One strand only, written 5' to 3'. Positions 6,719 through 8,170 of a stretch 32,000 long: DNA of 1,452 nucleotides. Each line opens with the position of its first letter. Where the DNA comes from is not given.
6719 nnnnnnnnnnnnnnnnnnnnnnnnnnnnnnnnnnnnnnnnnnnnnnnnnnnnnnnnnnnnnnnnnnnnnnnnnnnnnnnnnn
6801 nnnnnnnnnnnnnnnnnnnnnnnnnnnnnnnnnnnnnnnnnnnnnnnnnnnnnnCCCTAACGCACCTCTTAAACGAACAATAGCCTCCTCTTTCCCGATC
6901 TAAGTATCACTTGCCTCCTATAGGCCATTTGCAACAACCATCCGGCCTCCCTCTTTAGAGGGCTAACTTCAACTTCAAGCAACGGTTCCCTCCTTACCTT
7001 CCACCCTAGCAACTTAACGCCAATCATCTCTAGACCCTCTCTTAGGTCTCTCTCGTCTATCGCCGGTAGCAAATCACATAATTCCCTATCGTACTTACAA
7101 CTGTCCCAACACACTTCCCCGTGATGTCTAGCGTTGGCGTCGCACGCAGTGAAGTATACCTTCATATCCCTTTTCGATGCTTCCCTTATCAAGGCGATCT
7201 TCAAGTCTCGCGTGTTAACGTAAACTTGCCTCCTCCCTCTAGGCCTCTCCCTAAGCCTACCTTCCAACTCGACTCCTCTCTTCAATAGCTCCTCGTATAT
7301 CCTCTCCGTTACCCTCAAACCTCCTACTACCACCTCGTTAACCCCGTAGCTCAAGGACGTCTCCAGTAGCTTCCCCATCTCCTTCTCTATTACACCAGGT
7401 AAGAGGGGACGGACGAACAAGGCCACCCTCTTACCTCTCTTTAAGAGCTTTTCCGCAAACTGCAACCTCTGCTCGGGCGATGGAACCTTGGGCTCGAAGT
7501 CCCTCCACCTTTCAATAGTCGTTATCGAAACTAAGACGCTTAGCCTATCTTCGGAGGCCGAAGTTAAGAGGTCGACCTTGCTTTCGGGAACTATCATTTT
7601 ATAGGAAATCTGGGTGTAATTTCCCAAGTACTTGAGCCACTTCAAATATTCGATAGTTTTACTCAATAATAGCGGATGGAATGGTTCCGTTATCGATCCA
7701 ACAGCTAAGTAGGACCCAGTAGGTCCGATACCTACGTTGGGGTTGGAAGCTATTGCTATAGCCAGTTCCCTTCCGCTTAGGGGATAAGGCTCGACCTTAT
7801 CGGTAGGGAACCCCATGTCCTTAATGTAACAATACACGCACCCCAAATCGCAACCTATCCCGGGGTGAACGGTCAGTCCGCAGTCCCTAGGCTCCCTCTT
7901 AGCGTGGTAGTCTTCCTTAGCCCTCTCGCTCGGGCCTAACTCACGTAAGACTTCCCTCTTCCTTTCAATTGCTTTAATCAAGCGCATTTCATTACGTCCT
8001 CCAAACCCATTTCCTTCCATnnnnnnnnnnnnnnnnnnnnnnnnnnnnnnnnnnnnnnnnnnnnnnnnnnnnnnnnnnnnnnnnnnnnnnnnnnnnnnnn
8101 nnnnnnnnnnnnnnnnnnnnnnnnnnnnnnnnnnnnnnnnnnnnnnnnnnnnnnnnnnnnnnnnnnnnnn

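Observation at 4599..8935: Same-strand cluster linking a COG1533-type radical SAM enzyme, a HerA-like ATPase and three uncharacterised proteins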

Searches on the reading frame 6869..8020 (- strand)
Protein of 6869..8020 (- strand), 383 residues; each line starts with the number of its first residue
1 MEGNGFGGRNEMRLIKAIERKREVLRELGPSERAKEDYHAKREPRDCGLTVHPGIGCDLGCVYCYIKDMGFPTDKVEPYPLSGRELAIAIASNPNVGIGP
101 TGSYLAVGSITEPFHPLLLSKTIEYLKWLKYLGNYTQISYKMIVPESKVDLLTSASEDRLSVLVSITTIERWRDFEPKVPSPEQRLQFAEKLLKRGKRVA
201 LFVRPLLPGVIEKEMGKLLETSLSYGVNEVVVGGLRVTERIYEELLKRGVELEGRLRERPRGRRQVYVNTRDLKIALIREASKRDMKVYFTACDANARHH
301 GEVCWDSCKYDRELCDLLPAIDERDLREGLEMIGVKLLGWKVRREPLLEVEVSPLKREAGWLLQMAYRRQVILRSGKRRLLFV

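Call 4: search_protein_families(library=pfam, proteins=[window:6869-8020:-], max_evalue=0.1)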
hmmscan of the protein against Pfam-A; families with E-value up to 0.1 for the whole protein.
window:6869-8020:- (383 aa): 1 family
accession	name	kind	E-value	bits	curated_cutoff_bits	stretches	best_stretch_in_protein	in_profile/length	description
PF04055.27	Radical_SAM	-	6.7e-08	33.3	29.5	1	53-220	3-164/166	Radical SAM superfamily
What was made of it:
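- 6869..7987 (-): Radical SAM enzyme (372 aa; the longest ORF reaches 8020). Member of an uncharacterised archaeal branch of the COG1533 (PA0069/Rv2578c/SplB-like) superfamily. PF04055 at 33.3 bits (call 4).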

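Call 5: search_protein_families(library=ncbifam, proteins=[window:6869-8020:-], max_evalue=0.1)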
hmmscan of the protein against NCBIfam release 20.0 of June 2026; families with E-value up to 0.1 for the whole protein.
window:6869-8020:- (383 aa): 5 families
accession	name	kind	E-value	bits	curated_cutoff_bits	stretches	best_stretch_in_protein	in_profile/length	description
NF033668.1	rSAM_PA0069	hypoth_equivalog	1.3e-12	47.5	360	1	106-241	120-260/348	PA0069 family radical SAM protein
NF038135.1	rSAM_Rv2578c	equivalog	3.3e-08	32.9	430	1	148-236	168-261/317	Rv2578c family radical SAM protein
TIGR04470.1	rSAM_mob_pairB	equivalog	2.3e-07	30.5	410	1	47-213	18-182/285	radical SAM mobile pair protein B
NF038136.1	rSAM_Rv_intein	exception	2e-05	23.7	700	1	148-213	425-493/574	intein-containing Rv2578c family radical SAM protein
TIGR04070.1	photo_TT_lyase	equivalog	0.0046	15.9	400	1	126-207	152-234/338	spore photoproduct lyase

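Call 6: search_protein_families(library=padloc, proteins=[window:6869-8020:-], max_evalue=0.1)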
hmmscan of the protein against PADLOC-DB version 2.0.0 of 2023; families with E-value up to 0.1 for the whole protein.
window:6869-8020:- (383 aa): 0 families

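Call 12: search_solved_structures(query=window:6869-8020:-, max_evalue=0.01)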
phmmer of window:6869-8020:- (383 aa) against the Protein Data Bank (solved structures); distinct sequences matched with E-value up to 0.01: 0.

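Call 34: find_related_loci(query=A2, collection=genome_contigs, flank=8000)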
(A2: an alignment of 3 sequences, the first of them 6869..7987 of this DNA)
Query A2 (372 aa) in genome_contigs; peptide patterns used: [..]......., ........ (x = any residue, [..] = any of these).
70 stretches matched a pattern; 4 encode a relative of the query (tblastn E <= 1e-3); 4 distinct loci.
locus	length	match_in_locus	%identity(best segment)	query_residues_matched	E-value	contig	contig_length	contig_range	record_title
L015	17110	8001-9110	67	1-367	5e-175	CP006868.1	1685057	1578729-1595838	Ignicoccus pacificus DSM 13166, complete genome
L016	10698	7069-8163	62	2-367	4e-158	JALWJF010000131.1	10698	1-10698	MAG: Desulfurococcales archaeon isolate M17_metabat1_scaf2bin.034 M17_NODE_6728_length_10698_cov_2.221833, whole genome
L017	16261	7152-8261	64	1-371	2e-159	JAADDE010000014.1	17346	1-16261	MAG: Thermoproteota archaeon isolate L_MaxBin.089 contig-127_3193, whole genome shotgun sequence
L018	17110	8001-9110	48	3-364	2e-103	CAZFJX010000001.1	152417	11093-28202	MAG TPA_asm: uncultured Desulfurococcales archaeon isolate SRP141552_co1_29 genome assembly, contig: NODE_23_length_1524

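Call 42: search_protein_families(library=pfam, proteins=[L016:6194-7051:+, L017:6572-7207:+, L018:7225-7905:+, L017:8366-9421:+, L016:8548-9453:-], max_evalue=0.01)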
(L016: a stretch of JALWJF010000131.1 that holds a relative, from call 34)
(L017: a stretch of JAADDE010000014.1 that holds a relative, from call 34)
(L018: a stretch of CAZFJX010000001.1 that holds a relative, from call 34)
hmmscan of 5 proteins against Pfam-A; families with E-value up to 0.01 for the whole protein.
L016:6194-7051:+ (285 aa): 5 families
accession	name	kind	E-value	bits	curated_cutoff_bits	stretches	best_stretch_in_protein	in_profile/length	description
PF12894.13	ANAPC4_WD40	-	5e-05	23.9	22.9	0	176-227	24-77/91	Anaphase-promoting complex subunit 4 WD40 domain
PF00400.38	WD40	-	0.00039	21.3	27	0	190-214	14-37/39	WD domain, G-beta repeat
PF23414.1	Beta-prop_EML_2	-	0.00057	19.8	90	0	177-217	69-110/266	Echinoderm microtubule-associated protein second beta-propeller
PF25168.1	Beta-prop_WDR36-Utp21_2nd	-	0.00067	19.5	84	1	121-223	167-275/335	WDR36/Utp21 second beta-propeller domain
PF25174.1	Beta-prop_THOC3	-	0.0049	16.4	305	0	188-226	214-251/272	THOC3 beta-propeller domain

L017:6572-7207:+ (211 aa): 1 family
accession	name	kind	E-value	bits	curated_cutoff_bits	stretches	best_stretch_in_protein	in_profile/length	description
PF03167.25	UDG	-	1.8e-36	125.7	24.3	1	27-175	1-141/141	Uracil DNA glycosylase superfamily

L018:7225-7905:+ (226 aa): 3 families
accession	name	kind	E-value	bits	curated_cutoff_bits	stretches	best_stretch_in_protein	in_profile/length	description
PF00730.31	HhH-GPD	-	5.3e-16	59.3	26.2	1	43-172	1-91/108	HhH-GPD superfamily base excision DNA repair protein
PF22175.2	Ogg-HhH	-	5.1e-06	26.6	27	1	28-172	7-147/173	8-oxoguanine DNA glycosylase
PF10576.14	EndIII_4Fe-2S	-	0.0015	19.2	20.5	1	206-222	1-17/17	Iron-sulfur binding domain of endonuclease III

L017:8366-9421:+ (351 aa): 2 families
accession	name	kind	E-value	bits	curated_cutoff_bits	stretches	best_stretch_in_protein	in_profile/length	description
PF04055.27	Radical_SAM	-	6.7e-19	69.1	29.5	1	48-218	1-163/166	Radical SAM superfamily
PF19288.4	CofH_C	-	1.5e-07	31.7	27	1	230-344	3-115/125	CofH/MqnC C-terminal region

L016:8548-9453:- (301 aa): 3 families
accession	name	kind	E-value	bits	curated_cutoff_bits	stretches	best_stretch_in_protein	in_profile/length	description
PF14582.11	Metallophos_3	-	8.3e-16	58.5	28.2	2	210-294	177-255/259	Metallophosphoesterase, calcineurin superfamily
PF00149.33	Metallophos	-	5.2e-14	53.5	21.5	1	36-256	1-190/191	Calcineurin-like phosphoesterase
PF12850.12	Metallophos_2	-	1.4e-11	45.1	27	2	130-289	14-153/154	Calcineurin-like phosphoesterase superfamily domain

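Call 46: find_related_loci(query=A3, collection=metagenome_contigs, flank=6000)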
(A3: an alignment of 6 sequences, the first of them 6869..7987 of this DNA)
Query A3 (372 aa) in metagenome_contigs; peptide patterns used: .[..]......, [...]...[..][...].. (x = any residue, [..] = any of these).
123 stretches matched a pattern; 38 encode a relative of the query (tblastn E <= 1e-3); 38 distinct loci.
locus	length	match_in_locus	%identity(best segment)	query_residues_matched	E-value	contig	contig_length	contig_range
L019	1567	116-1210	62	2-367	2e-174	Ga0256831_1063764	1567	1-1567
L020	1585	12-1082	62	10-367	4e-169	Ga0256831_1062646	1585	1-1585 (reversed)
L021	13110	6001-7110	48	3-364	8e-103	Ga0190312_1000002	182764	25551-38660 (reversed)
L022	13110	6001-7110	48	3-364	8e-103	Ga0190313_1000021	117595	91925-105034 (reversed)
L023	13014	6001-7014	41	1-333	4e-78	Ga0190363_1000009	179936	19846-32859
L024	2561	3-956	45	3-317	2e-77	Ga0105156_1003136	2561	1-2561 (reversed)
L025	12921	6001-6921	42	2-304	1e-70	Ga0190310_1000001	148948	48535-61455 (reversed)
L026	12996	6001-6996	39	3-325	2e-67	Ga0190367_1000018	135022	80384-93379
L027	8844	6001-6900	42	22-325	2e-66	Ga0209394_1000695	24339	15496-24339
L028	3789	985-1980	39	3-325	4e-64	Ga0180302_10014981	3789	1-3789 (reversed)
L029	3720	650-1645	38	3-325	9e-64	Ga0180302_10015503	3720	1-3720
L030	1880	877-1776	45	1-294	2e-64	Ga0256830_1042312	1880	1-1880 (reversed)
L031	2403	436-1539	39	3-364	2e-62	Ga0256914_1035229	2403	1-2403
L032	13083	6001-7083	38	3-360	2e-61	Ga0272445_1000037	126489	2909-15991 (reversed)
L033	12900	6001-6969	39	4-327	6e-60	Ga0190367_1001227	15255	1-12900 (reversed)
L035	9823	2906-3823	40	22-327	5e-60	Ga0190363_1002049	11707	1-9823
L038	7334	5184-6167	38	12-319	7e-58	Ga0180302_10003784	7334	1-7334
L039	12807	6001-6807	40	22-286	8e-58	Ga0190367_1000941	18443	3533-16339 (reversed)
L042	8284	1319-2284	35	21-325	2e-57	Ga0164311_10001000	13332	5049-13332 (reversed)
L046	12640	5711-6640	39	12-309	1e-54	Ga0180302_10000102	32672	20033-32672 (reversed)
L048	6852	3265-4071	36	22-286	8e-54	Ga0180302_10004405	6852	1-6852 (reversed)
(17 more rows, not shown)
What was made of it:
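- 6869..7987 (-): Orthologues at 32-80% identity in 40+ loci (calls 34, 46).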

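Call 51: search_protein_families(library=pfam, proteins=[L042:444-1238:+, L042:2418-2690:+, L028:162-968:+, L035:5112-6128:-, L038:2594-2896:+, L042:79-432:+, L046:5311-5670:+, L039:3119-4150:+, L039:4165-5778:+, L039:5998-7110:+], max_evalue=0.01)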
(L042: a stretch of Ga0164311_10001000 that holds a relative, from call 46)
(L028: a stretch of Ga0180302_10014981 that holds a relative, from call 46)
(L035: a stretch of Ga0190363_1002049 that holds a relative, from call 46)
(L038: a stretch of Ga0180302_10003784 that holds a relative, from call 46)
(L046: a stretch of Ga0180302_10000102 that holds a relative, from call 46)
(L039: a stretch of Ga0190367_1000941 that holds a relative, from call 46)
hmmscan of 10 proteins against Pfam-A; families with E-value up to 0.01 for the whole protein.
L042:444-1238:+ (264 aa): 8 families
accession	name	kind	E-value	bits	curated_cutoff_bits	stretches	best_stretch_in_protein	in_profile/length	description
PF06745.19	ATPase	-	1.4e-55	188.6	26.6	1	6-234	1-229/231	KaiC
PF08423.17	Rad51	-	1.8e-06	27.8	22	1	2-82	4-92/244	Rad51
PF03796.21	DnaB_C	-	1.2e-05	25.3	27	1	6-71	2-67/255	DnaB-like helicase C terminal domain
PF00154.27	RecA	-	2.1e-05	24.6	27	1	3-65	30-93/262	recA bacterial DNA recombination protein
PF13481.12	AAA_25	-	6.2e-05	23.1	27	1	12-76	21-96/195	AAA domain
PF13479.12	AAA_24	-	0.0029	17.9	27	1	27-138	5-77/195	AAA domain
PF23442.1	DUF7125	-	0.0035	16.9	29.1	0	4-46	2-43/207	Family of unknown function (DUF7125)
PF13173.12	AAA_14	-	0.0083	16.6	27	0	26-91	4-69/129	AAA domain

L042:2418-2690:+ (90 aa): 1 family
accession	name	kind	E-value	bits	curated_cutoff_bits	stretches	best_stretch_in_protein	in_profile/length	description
PF04457.17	MJ1316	-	2.6e-09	38.1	26.3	1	4-81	3-73/75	MJ1316 RNA cyclic group end recognition domain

L028:162-968:+ (268 aa): 1 family
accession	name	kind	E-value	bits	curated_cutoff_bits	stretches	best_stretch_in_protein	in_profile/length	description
PF00590.25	TP_methylase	-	2.1e-21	77.3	27.8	1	2-187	1-181/212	Tetrapyrrole (Corrin/Porphyrin) Methylases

L035:5112-6128:- (338 aa): 2 families
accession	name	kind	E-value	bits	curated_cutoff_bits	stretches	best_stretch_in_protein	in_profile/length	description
PF04055.27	Radical_SAM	-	7.6e-13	49.4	29.5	1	34-144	3-111/166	Radical SAM superfamily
PF13353.11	Fer4_12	-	9.4e-06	26.4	22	1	26-126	4-98/137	4Fe-4S single cluster domain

L038:2594-2896:+ (100 aa): 0 families

L042:79-432:+ (117 aa): 0 families

L046:5311-5670:+ (119 aa): 0 families

L039:3119-4150:+ (343 aa): 1 family
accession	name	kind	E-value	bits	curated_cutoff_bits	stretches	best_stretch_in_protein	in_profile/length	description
PF09376.16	NurA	-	2.2e-06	27.8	21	1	77-299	3-254/254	NurA domain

L039:4165-5778:+ (537 aa): 2 families
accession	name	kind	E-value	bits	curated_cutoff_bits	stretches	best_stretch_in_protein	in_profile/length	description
PF01935.23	DUF87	-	1.3e-14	55.3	23.2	1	129-368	3-220/220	Helicase HerA, central domain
PF01580.24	FtsK_SpoIIIE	-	0.0024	17.8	24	1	127-186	20-79/221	FtsK/SpoIIIE family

L039:5998-7110:+ (370 aa): 1 family
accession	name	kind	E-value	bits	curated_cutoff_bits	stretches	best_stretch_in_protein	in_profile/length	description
PF04055.27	Radical_SAM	-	1.3e-12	48.6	29.5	1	22-191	3-165/166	Radical SAM superfamily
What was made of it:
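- Recurrent neighbours are KaiC-like ATPase upstream (7 loci), an MJ1316 RNA-end domain protein downstream (6 loci), the p120 family (5 loci plus the window), EndoIII (L018/21/22) and UDG (L017) (calls 42, 51). UDG, EndoIII and NurA-HerA neighbours occur in other lineages (calls 42, 51).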

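Call 58: search_solved_structures(query=A3, max_evalue=1)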
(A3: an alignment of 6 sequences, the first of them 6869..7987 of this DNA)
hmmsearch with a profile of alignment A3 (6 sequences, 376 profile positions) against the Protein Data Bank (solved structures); distinct sequences matched with E-value up to 1: 6.
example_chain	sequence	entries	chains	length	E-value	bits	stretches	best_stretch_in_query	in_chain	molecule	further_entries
5u75_A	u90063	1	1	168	0.021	16.8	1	87-139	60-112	Enterotoxin-like toxin X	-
2jfq_A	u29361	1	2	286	0.17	13.8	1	218-289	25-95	GLUTAMATE RACEMASE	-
2mq6_A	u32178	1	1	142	0.42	12.5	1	133-191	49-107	Eukaryotic peptide chain release factor subunit 1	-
2llx_A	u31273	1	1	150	0.46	12.4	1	133-191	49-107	Eukaryotic peptide chain release factor subunit 1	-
2lgt_A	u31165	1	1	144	0.5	12.3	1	133-191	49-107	Eukaryotic peptide chain release factor subunit 1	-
2mq9_A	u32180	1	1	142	0.65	11.9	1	133-191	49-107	Eukaryotic peptide chain release factor subunit 1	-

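Call 65: search_protein_families(library=ncbifam, proteins=[L039:4165-5778:+], max_evalue=1e-10)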
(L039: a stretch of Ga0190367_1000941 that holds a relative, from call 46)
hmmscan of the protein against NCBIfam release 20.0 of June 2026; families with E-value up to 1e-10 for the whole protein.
L039:4165-5778:+ (537 aa): 5 families
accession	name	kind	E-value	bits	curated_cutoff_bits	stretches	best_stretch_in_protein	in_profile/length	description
NF040819.1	helicase_HerA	equivalog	4.5e-18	65.1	970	1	356-522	370-531/561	DNA double-strand break repair helicase HerA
NF040937.1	HerA_Thermprot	equivalog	8.2e-17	60.8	800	0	342-491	307-450/487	DNA double-strand break repair helicase HerA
NF053655.1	CedD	equivalog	1e-14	54.1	600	0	348-493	387-516/527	DNA-translocating ATPase CedD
NF042944.1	HerA_antiphage_2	equivalog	1.9e-14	53.4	850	0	363-491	398-531/576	anti-phage-associated helicase HerA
NF042943.1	HerA_antiphage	equivalog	1.4e-12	47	800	0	389-491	435-538/566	anti-phage-associated helicase HerA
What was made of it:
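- The L039 HerA is a very divergent family member, at 65 bits on the HerA model (call 65).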

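Call 76: search_solved_structures(query=A6, max_evalue=10)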
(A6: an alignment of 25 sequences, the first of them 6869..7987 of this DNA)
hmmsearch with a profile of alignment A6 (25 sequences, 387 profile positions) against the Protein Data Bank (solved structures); distinct sequences matched with E-value up to 10: 8.
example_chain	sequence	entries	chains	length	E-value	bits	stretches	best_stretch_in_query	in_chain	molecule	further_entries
3g6b_A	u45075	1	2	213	0.0058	18.9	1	220-374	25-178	Methyl-accepting chemotaxis protein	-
3g67_A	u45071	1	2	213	0.029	16.6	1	220-349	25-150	Methyl-accepting chemotaxis protein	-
7d34_A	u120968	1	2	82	0.4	12.8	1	190-232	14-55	ATP-dependent Clp protease adapter protein CLPS1, chloroplastic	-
4j29_A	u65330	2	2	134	0.46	12.6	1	185-256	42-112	Engineered Protein OR258 | DE NOVO DESIGNED PROTEIN OR258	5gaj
9rs9_C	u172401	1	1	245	0.67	12.1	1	215-346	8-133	Ras-related protein Rab-23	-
8zs0_B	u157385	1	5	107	0.73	12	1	283-323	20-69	Nucleoplasmin-like domain-containing protein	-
2jfq_A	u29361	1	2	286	0.75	11.9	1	228-299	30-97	GLUTAMATE RACEMASE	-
6aqk_A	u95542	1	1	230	1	11.4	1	91-139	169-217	Toxin protein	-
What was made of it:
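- On Spore photoproduct lyase (TIGR04070) and the PA0069/Rv2578c families (COG1533): No PDB sequence hit (calls 12, 58, 76).
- Closest known: Spore photoproduct lyase / SplB-like COG1533 radical SAM proteins. Different: No PDB sequence match, even with a 25-sequence profile (calls 58, 76).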

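Call 78: search_protein_families(library=ncbifam, alignment_id=A6, max_evalue=0.01)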
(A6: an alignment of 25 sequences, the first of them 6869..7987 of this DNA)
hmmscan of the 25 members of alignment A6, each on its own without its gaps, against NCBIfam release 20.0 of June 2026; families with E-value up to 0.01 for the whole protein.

A. member 1, window:6869-7987:- (372 aa): 5 families
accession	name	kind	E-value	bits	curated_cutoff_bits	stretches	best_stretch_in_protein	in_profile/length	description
NF033668.1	rSAM_PA0069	hypoth_equivalog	1.3e-12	47.4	360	1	95-230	120-260/348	PA0069 family radical SAM protein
NF038135.1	rSAM_Rv2578c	equivalog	3e-08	33.1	430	1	137-225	168-261/317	Rv2578c family radical SAM protein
TIGR04470.1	rSAM_mob_pairB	equivalog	2.2e-07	30.6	410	1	36-202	18-182/285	radical SAM mobile pair protein B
NF038136.1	rSAM_Rv_intein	exception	1.9e-05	23.8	700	1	137-202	425-493/574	intein-containing Rv2578c family radical SAM protein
TIGR04070.1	photo_TT_lyase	equivalog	0.0043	16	400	0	115-196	152-234/338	spore photoproduct lyase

B. families by the number of members that match (of 25 scanned): 9 families
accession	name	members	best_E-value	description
NF033668.1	rSAM_PA0069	25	3.9e-16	PA0069 family radical SAM protein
NF038135.1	rSAM_Rv2578c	25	1.9e-13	Rv2578c family radical SAM protein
NF038136.1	rSAM_Rv_intein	25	1.1e-11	intein-containing Rv2578c family radical SAM protein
TIGR04470.1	rSAM_mob_pairB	20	2.7e-09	radical SAM mobile pair protein B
TIGR04070.1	photo_TT_lyase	2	0.0014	spore photoproduct lyase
TIGR02668.1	moaA_archaeal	1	9.7e-05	GTP 3',8-cyclase MoaA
TIGR04055.1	rSAM_NirJ2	1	0.0003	putative heme d1 biosynthesis radical SAM protein NirJ2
TIGR02666.1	moaA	1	0.00061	GTP 3',8-cyclase MoaA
NF052473.1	rSAM_FlmE_OhkG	1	0.0096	FlmE/OhkG family radical SAM/SPASM peptide maturase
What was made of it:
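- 6869..7987 (-): All 25 family members hit NCBIfam PA0069 and Rv2578c models weakly (call 78).
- On Spore photoproduct lyase (TIGR04070) and the PA0069/Rv2578c families (COG1533): Rv2578c 33 against 430 (calls 5, 78).
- Closest known: Spore photoproduct lyase / SplB-like COG1533 radical SAM proteins. Same: Weak but consistent matches of all 25 family members to PA0069 and Rv2578c models (call 78).
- All 25 aligned members hit PA0069 and Rv2578c models (call 78).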

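Call 79: search_dna_similar(query=window:6869-7987:-, collection=plasmids, mode=protein, max_evalue=0.00001, max_rows=10)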
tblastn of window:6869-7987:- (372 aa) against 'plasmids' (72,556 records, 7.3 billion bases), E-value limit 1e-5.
Records with a match: 17; places in all: 17; records where one place covers at least 80% of the query: 0.
Best place of each record, by identity: <60% 17.
By first word of the organism name: Sinorhizobium 5; Paracoccus 4; Ralstonia 2; Shinella 2; Methylobacterium 1; Agrobacterium 1; Gemmatirosa 1; Pseudorhodobacter 1.
By predicted mobility (MOB-suite, as given by PLSDB): non-mobilizable 11; mobilizable 3; conjugative 3.
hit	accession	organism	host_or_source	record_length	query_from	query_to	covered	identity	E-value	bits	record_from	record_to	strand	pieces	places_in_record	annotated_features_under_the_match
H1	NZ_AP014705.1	Methylobacterium aquaticum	-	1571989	39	226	51%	25.9%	1e-7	61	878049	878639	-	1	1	none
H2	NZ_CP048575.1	Agrobacterium tumefaciens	walnut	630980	45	229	50%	26.2%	7e-8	62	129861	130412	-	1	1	hypothetical protein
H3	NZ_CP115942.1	Ralstonia syzygii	Musa sp.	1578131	37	216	48%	26.9%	2e-7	61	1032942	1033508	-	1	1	none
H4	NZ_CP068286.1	Ralstonia syzygii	Musa balbisiana cultivar Kepok,banana ...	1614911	37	216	48%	26.9%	2e-7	61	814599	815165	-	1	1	record has no annotation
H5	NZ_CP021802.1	Sinorhizobium meliloti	Medicago sativa,Single Cell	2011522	39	219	49%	26.2%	3e-9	66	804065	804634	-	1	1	none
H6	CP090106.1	Sinorhizobium meliloti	Medicago,Cell culture,Plant nodule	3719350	39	219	49%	26.2%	3e-9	66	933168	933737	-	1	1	PA0069 family radical SAM protein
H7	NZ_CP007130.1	Gemmatirosa kalamazoonensis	-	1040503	39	201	44%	29.0%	1e-8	64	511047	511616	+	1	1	record has no annotation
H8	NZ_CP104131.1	Sinorhizobium sp. K101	Phaseolus vulgaris,cell ...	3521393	39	219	49%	25.6%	9e-9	65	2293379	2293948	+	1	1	none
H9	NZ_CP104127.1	Sinorhizobium sp. M103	Phaseolus vulgaris,cell ...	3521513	39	219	49%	25.6%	9e-9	65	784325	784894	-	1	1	none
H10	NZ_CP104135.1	Sinorhizobium sp. C101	Phaseolus vulgaris,cell ...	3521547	39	219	49%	25.6%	9e-9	65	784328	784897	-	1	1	none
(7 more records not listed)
